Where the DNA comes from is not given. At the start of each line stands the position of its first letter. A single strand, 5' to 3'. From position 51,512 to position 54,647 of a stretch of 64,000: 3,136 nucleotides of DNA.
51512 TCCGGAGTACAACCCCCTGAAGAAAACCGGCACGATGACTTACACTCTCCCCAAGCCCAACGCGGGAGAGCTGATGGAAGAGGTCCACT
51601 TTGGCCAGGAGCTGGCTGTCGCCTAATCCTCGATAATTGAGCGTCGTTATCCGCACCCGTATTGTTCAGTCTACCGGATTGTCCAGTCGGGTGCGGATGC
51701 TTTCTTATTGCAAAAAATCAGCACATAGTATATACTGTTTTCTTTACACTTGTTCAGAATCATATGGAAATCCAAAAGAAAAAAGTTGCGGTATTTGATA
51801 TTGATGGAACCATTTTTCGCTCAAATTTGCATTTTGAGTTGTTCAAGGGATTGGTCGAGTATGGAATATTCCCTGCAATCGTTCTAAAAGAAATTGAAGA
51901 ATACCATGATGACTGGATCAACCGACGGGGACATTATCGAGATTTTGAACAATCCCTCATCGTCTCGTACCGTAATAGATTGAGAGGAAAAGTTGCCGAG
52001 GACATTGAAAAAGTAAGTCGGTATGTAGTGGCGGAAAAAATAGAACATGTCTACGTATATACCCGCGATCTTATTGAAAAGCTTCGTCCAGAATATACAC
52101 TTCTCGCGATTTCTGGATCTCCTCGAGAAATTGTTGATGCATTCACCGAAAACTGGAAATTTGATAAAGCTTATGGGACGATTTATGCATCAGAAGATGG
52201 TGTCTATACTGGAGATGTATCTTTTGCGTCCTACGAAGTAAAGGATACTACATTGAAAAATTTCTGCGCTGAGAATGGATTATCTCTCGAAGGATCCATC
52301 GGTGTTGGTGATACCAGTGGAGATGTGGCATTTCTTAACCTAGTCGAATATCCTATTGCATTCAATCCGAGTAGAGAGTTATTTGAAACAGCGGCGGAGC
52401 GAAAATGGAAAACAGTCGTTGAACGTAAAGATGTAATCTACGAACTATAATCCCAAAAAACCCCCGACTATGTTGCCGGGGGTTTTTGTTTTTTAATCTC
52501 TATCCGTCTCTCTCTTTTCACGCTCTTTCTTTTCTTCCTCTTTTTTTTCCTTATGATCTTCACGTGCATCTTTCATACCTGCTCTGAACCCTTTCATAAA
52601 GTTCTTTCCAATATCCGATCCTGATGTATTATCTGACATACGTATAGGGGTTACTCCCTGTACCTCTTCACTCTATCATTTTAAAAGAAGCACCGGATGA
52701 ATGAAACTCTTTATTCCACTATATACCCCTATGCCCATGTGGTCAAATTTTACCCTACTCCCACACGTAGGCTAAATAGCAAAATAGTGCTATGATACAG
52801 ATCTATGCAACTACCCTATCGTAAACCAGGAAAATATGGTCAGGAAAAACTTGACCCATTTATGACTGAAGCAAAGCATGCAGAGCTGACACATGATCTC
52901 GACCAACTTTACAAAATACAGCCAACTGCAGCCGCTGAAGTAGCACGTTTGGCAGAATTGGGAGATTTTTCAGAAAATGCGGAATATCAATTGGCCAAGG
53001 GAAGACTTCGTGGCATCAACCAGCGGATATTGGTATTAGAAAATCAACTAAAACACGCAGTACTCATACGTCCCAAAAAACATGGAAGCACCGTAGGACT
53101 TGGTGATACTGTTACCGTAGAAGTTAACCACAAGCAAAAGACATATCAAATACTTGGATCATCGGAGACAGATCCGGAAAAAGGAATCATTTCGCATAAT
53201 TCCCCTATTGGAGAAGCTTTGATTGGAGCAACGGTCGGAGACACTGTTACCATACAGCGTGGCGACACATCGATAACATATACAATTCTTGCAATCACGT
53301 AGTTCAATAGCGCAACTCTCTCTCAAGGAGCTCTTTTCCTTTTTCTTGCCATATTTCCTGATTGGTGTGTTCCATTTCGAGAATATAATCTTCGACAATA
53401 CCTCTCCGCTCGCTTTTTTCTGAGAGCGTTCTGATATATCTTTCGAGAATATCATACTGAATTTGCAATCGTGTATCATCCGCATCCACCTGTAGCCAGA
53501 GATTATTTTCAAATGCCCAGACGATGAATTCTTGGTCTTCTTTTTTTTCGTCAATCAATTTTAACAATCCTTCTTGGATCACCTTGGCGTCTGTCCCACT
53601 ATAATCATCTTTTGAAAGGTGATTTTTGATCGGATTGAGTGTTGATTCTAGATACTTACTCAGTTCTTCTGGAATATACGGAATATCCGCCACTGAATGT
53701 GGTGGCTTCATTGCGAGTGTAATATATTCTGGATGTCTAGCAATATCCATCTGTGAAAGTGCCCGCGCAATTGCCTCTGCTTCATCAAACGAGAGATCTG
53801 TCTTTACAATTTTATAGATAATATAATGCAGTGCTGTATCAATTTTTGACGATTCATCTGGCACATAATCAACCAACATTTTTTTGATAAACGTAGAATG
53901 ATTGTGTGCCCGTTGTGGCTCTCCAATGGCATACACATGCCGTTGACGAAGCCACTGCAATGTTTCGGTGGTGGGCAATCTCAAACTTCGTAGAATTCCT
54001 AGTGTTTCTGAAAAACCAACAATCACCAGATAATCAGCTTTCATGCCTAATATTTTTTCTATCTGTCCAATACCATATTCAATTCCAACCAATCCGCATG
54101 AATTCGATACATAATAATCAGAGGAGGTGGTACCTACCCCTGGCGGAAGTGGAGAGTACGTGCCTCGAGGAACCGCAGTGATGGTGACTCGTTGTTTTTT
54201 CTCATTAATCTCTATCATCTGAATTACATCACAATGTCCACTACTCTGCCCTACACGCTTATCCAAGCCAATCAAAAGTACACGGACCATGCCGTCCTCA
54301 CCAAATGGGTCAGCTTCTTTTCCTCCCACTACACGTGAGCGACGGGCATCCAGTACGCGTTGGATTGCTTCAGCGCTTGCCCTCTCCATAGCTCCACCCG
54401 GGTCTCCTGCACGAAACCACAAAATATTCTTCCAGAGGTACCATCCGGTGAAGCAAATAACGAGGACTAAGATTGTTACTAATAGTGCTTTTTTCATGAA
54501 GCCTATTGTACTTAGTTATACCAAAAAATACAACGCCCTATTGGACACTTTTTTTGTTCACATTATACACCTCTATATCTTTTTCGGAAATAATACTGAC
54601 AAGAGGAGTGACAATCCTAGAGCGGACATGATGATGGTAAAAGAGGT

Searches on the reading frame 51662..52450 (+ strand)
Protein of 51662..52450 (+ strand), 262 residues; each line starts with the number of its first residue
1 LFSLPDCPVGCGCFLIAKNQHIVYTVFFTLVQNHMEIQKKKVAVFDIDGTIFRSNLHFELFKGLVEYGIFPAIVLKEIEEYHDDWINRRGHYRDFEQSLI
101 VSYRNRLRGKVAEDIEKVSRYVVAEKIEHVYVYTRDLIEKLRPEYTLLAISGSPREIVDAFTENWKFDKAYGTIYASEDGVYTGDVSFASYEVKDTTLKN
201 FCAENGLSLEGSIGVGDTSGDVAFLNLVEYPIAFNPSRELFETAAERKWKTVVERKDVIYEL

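Call 114: search_protein_families(library=pfam, proteins=[window:51662-52450:+], max_evalue=0.0001)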
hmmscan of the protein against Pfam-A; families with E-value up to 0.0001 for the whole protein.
window:51662-52450:+ (262 aa): 2 families
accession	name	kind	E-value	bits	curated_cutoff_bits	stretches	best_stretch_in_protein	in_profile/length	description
PF12710.13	HAD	-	2.3e-14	54.7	27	1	43-225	1-188/189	haloacid dehalogenase-like hydrolase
PF00702.32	Hydrolase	-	6.7e-07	30.3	26.4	1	41-225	2-187/191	haloacid dehalogenase-like hydrolase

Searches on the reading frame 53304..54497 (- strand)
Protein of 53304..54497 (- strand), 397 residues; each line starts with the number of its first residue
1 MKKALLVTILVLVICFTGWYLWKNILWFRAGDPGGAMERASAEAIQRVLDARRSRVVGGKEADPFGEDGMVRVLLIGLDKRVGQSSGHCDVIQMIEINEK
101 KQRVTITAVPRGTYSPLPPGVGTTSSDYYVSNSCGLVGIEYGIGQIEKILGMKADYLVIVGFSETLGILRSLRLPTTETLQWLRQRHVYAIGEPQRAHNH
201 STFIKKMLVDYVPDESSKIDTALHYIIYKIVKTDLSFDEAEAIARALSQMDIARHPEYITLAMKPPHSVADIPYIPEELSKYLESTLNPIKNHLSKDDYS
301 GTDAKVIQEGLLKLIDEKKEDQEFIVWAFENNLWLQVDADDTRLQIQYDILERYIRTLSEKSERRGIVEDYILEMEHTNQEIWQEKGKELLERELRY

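Call 114: search_protein_families(library=pfam, proteins=[window:53304-54497:-], max_evalue=0.0001)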
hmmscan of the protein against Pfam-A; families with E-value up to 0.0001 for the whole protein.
window:53304-54497:- (397 aa): 1 family
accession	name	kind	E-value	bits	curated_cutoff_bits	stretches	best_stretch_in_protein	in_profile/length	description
PF03816.19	LytR_cpsA_psr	-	2.7e-06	28.1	24.6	0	89-165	2-76/150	LytR_cpsA_psr family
